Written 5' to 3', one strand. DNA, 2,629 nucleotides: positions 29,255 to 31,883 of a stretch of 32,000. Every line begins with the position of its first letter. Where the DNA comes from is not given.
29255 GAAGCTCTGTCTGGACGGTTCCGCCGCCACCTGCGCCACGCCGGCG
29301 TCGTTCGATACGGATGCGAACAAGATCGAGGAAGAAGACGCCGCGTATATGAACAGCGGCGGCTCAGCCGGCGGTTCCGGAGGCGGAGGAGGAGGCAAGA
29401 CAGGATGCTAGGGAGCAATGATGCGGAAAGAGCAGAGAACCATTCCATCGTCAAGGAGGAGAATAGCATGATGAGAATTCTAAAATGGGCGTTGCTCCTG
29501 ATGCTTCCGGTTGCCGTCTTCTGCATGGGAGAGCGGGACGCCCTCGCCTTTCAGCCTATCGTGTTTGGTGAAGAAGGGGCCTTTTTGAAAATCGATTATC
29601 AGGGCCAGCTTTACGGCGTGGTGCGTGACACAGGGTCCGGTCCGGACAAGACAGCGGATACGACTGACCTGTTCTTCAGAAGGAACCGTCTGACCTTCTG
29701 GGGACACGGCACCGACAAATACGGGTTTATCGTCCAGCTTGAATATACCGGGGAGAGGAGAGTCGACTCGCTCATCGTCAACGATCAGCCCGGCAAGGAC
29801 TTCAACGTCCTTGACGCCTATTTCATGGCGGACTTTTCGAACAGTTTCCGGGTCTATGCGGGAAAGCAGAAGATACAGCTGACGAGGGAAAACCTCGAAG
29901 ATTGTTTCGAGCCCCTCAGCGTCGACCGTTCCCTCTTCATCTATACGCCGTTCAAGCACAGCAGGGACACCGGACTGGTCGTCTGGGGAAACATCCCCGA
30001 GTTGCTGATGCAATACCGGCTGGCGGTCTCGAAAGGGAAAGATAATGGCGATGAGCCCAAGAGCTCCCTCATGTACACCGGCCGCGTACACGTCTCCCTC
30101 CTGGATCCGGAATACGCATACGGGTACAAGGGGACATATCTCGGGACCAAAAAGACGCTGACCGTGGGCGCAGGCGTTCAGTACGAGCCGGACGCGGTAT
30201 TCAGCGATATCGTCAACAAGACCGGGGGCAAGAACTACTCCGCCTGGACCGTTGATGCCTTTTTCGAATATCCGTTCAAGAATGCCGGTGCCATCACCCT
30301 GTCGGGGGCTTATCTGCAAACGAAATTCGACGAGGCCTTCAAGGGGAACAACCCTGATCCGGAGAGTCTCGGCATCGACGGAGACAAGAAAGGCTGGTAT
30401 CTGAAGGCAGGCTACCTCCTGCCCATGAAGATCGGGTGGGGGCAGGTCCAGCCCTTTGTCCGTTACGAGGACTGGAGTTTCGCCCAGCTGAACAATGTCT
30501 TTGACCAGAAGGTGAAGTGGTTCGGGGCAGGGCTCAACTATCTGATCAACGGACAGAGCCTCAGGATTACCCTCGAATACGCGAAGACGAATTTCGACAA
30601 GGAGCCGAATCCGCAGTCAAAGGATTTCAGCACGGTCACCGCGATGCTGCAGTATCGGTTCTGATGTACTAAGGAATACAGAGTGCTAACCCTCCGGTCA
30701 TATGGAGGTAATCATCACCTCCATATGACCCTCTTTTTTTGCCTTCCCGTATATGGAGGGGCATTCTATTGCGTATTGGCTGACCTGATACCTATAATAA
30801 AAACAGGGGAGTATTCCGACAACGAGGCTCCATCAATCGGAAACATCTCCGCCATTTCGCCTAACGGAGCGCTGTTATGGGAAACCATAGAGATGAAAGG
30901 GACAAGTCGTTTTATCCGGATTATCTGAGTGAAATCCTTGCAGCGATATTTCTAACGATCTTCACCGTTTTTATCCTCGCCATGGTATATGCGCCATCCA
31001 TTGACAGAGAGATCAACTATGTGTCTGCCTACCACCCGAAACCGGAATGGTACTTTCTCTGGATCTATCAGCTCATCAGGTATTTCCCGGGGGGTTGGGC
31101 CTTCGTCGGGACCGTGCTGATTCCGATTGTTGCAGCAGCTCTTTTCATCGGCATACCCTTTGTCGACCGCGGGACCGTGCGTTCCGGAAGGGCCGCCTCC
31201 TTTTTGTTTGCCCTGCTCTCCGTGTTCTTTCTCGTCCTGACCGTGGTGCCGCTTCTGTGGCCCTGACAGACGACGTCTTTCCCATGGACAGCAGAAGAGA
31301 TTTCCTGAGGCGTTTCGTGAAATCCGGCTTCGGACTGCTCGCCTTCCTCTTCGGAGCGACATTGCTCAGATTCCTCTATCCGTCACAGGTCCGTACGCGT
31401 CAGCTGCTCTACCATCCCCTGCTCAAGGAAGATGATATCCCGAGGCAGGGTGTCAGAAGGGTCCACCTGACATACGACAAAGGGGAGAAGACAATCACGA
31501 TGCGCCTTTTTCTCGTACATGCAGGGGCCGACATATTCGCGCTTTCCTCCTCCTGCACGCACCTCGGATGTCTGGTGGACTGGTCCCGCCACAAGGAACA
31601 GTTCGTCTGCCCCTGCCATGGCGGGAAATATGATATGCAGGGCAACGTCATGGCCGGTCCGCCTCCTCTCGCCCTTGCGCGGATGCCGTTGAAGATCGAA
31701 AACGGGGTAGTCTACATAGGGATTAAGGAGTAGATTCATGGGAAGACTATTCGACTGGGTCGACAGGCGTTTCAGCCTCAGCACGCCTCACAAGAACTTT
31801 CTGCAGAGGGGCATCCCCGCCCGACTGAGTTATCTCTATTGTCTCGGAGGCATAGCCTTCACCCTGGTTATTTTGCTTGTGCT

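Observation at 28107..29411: Periplasmic tandem-rhodanese lipoprotein carrying its own poly-glycine swinging arm with a terminal Cys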

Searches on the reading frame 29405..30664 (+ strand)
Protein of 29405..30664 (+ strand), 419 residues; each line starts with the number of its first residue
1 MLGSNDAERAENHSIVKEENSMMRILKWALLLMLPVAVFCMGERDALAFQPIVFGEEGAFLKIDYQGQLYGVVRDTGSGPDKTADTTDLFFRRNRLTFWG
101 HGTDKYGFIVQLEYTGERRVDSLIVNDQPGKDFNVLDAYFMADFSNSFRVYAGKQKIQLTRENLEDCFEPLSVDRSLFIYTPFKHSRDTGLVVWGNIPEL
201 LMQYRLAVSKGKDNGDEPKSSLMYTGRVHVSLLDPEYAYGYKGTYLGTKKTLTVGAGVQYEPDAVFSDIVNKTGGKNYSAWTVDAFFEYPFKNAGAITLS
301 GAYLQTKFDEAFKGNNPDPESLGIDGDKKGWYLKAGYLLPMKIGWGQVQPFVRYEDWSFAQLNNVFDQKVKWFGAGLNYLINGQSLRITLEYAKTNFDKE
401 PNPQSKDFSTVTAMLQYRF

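Call 5: search_protein_families(library=pfam, proteins=[window:29405-30664:+], max_evalue=0.01)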
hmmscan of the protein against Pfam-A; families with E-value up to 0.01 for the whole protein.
window:29405-30664:+ (419 aa): 1 family
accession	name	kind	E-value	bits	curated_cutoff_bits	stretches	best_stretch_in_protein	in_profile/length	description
PF07396.17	Porin_O_P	-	4.7e-16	59.4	20.9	1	79-419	16-370/370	Phosphate-selective porin O and P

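Call 13: search_protein_families(library=ncbifam, proteins=[window:29468-30664:+], max_evalue=0.01)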
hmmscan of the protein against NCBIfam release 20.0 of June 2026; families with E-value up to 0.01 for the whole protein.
window:29468-30664:+ (398 aa): 1 family
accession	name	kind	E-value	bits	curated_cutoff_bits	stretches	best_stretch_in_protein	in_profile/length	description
NF040900.1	porin_ExtI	equivalog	4.8e-145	483.4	150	1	5-398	5-403/403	selenite/tellurite reduction operon porin ExtI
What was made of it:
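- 29468..30664 (+): extI: OprP/OprO-type 16-strand porin. Invariant Cys146 (codon 29903-29905) lies in the strand 5-6 (L3-type) loop. NF040900, 483 bits (call 13).
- On ExtH (NCBIfam NF040901, selenite/tellurite reduction operon rhodanese-like protein): The next gene, 29468-30664, scores 483 bits on NF040900 against a cut-off of 150 (call 13).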

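Call 55: find_homologous_proteins(query=window:29468-30661:+, max_evalue=1e-10)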
Query window:29468-30661:+ (398 aa): 839 proteins with E <= 1e-10 among 3005 candidates; the best 120 are listed.
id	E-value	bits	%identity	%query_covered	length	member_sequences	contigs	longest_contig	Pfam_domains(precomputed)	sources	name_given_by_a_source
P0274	6.4e-265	897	96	100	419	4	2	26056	PF07396.18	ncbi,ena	-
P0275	1.6e-245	833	90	96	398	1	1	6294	PF07396.18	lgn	-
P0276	1.1e-235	800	84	100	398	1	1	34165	PF07396.18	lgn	-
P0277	3.9e-232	789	84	100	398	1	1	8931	PF07396.18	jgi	-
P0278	1.1e-227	774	82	100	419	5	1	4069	PF07396.18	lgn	-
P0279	1.9e-213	727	78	96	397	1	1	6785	PF07396.18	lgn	-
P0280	1.5e-212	724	76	100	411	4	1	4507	PF07396.18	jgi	-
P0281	3.2e-206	703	74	99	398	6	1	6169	PF07396.18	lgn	-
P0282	1.1e-202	692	75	95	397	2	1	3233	PF07396.18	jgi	jgi:hypothetical protein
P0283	4.4e-202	690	74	95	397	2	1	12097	PF07396.18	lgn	-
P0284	2.1e-200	684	74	95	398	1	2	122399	PF07396.18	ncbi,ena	-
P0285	7.7e-198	676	74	97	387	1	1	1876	PF07396.18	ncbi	-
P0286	7.9e-198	676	73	100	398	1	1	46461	PF07396.18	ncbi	-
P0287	1.4e-197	675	73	100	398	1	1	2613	PF13609.13,PF07396.18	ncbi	-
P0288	7.6e-196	669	71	100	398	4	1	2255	PF07396.18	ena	-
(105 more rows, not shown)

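Call 63: predict_structure(alignment_id=A2)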
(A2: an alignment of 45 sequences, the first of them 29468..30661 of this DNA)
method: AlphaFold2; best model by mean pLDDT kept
length: 398 residues; sequences in the alignment: 45
mean_pLDDT: 85.1   pTM: 0.82
mean pLDDT of the five models: 85.1, 82.9, 80.7, 79.6, 76.9
residues with pLDDT >= 90: 189; 70-90: 160; 50-70: 43; < 50: 6
segments of 3 or more residues with pLDDT < 50: 22-25
pLDDT, mean of each block of 10 residues (from residue 1): 57 61 55 79 90 85 89 91 92 88 80 91 93 86 74 75 76 91 91 77 93 78 75 93 90 92 92 90 92 86 89 91 88 94 93 92 82 95 91 89
secondary structure, 60 per line:
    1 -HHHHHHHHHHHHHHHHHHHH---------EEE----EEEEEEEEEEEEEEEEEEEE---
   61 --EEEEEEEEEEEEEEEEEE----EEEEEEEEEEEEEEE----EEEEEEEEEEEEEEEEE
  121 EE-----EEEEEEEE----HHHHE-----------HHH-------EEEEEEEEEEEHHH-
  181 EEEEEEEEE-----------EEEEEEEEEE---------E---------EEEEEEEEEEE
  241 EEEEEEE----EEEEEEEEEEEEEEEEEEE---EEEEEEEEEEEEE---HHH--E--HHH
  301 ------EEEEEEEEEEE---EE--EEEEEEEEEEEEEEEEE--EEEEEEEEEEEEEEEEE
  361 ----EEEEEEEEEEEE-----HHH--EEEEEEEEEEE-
elements in order: H2-21 E31-33 E38-57 E63-80 E85-99 E104-122 E128-135 H140-143 E166-176 E181-189 E201-210 E230-247 E252-270 E274-286 E307-317 E325-341 E344-360 E365-376 E387-397
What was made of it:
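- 29468..30664 (+): AF2 model pLDDT 85 with a loop at 136-165 (call 63).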

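Call 66: fold_search(model_id=the predicted structure, library=pdb)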
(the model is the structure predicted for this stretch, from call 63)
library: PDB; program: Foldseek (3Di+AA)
matches with E <= 10: 896; with E <= 0.001: 239
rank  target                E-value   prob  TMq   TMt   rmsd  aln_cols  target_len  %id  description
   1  2o4v_A                1.3e-14  1.00  0.67  0.65   8.2       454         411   16  An arginine ladder in OprP mediates phosphate specific transfer across the outer membrane (released 2006-12-26)
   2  4rjw                  6.7e-14  1.00  0.66  0.62   8.1       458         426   15  Crystal structure of Pseudomonas aeruginosa OprO (released 2015-10-21)
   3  4rjx                  8.2e-14  1.00  0.66  0.62   8.3       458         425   16  Crystal structure of the OprO mutant protein F62Y/D114Y (released 2015-10-21)
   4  4d65_A                4.4e-12  1.00  0.60  0.68   5.8       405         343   16  Structure of porin Omp-Pst2 from P. stuartii; the asymmetric unit contains a dimer of trimers. (released 2016-03-09)
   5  5nxn_A                9.8e-12  1.00  0.63  0.72   5.1       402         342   16  Structure of a L5-deletion mutant of Providencia stuartii Omp-Pst1 (released 2018-02-21)
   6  4d64_A                1.0e-11  1.00  0.63  0.71   4.9       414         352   16  Structure of porin Omp-Pst1 from P. stuartii; the crystallographic symmetry generates a dimer of trimers. (released 2016-03-09)
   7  8jto                  1.1e-11  1.00  0.54  0.61   6.3       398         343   12  Outer membrane porin of Burkholderia pseudomallei (BpsOmp38) in complex with ceftazidime (released 2024-06-26)
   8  3nsg_A                1.6e-11  1.00  0.61  0.70   5.9       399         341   12  Crystal Structure of OmpF, an Outer Membrane Protein from Salmonella typhi (released 2011-07-13)
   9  1bt9                  2.1e-11  1.00  0.57  0.66   6.4       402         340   13  OMPF PORIN MUTANT D74A (released 1999-01-13)
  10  5o77                  2.3e-11  1.00  0.60  0.69   5.7       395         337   15  Klebsiella pneumoniae OmpK35 (released 2018-06-20)
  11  8wv0_A                2.3e-11  1.00  0.56  0.66   6.0       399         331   12  Outer membrane porin of Burkholderia pseudomallei (BpsOmp38) (released 2024-10-30)
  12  6ehb_B                2.6e-11  1.00  0.56  0.68   6.1       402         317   13  OmpU, an outer membrane protein, of Vibrio cholerae (released 2018-04-25)
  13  4lsh_B                3.0e-11  1.00  0.59  0.69   6.3       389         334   13  Ion selectivity of OmpF porin soaked in 0.2M KBr (released 2013-10-23)
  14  6ehb_A                3.3e-11  1.00  0.58  0.71   5.8       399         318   14  OmpU, an outer membrane protein, of Vibrio cholerae (released 2018-04-25)
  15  7fdy_A                3.5e-11  1.00  0.58  0.67   6.4       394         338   13  Structure of OmpF1 (released 2022-11-16)
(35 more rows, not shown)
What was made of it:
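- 29468..30664 (+): Foldseek best hits are 2o4v and 4rjw (call 66).
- Closest known: OprP/OprO phosphate-selective porins. Same: These are the best Foldseek matches, and ExtI hits Pfam Porin_O_P (calls 5, 63, 66).
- It lies in the 30-residue loop between strands 5 and 6 of a 16-strand barrel whose best structural matches are OprP and OprO (calls 63, 66).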

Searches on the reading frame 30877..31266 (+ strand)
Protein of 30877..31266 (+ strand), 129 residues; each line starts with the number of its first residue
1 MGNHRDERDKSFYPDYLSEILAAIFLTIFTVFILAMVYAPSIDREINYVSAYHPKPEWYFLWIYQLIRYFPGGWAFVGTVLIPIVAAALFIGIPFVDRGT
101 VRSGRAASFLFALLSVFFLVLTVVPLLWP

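Call 13: search_protein_families(library=ncbifam, proteins=[window:30877-31266:+], max_evalue=0.01)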
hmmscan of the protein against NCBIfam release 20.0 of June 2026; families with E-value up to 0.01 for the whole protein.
window:30877-31266:+ (129 aa): 1 family
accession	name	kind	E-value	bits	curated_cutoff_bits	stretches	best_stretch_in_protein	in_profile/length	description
TIGR01156.1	cytb6_f_IV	equivalog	0.00074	19.4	127.05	1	13-124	32-139/160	cytochrome b6-f complex subunit IV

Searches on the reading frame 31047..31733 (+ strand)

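Call 5: search_protein_families(library=pfam, proteins=[window:31047-31733:+], max_evalue=0.01)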
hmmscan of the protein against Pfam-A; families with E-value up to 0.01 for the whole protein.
window:31047-31733:+ (228 aa): 1 family
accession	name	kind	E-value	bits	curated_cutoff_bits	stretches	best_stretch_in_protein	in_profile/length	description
PF00355.32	Rieske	-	4.1e-10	39.9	20.3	1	145-210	25-84/88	Rieske [2Fe-2S] domain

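Call 13: search_protein_families(library=ncbifam, proteins=[window:31047-31733:+], max_evalue=0.01)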
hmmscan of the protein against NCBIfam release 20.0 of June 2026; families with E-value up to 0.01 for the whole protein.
window:31047-31733:+ (228 aa): 8 families
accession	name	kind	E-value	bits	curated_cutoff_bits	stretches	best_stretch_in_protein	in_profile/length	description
NF045928.1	Cytb6fFeSPetC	equivalog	1.2e-18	67.1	250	1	164-220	102-158/179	cytochrome b6-f complex iron-sulfur subunit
NF010001.0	PRK13474.1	subfamily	1.4e-18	66.9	154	1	164-224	101-161/178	cytochrome b6-f complex iron-sulfur subunit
TIGR01416.1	Rieske_proteo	equivalog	1.1e-14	54.8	97.4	1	162-219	108-169/176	ubiquinol-cytochrome c reductase iron-sulfur subunit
NF050121.1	bc1_QcrA_actin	exception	1.2e-08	34.8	275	1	161-219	238-299/319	cytochrome bc1 complex Rieske iron-sulfur subunit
TIGR02694.1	arsenite_ox_S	equivalog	7.1e-07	29.2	95.65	1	160-218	48-108/129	arsenate reductase (azurin) small subunit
NF041174.1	SDX_Thmprot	equivalog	1.8e-06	28.1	170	1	154-209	27-83/109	sulredoxin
NF007422.0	PRK09965.1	equivalog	0.00089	19.3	113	1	152-227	24-101/106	bifunctional 3-phenylpropionate/cinnamic acid dioxygenase ferredoxin subunit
TIGR02377.1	MocE_fam_FeS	subfamily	0.0011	18.9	136.15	1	130-225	10-100/101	MocE family 2Fe-2S type ferredoxin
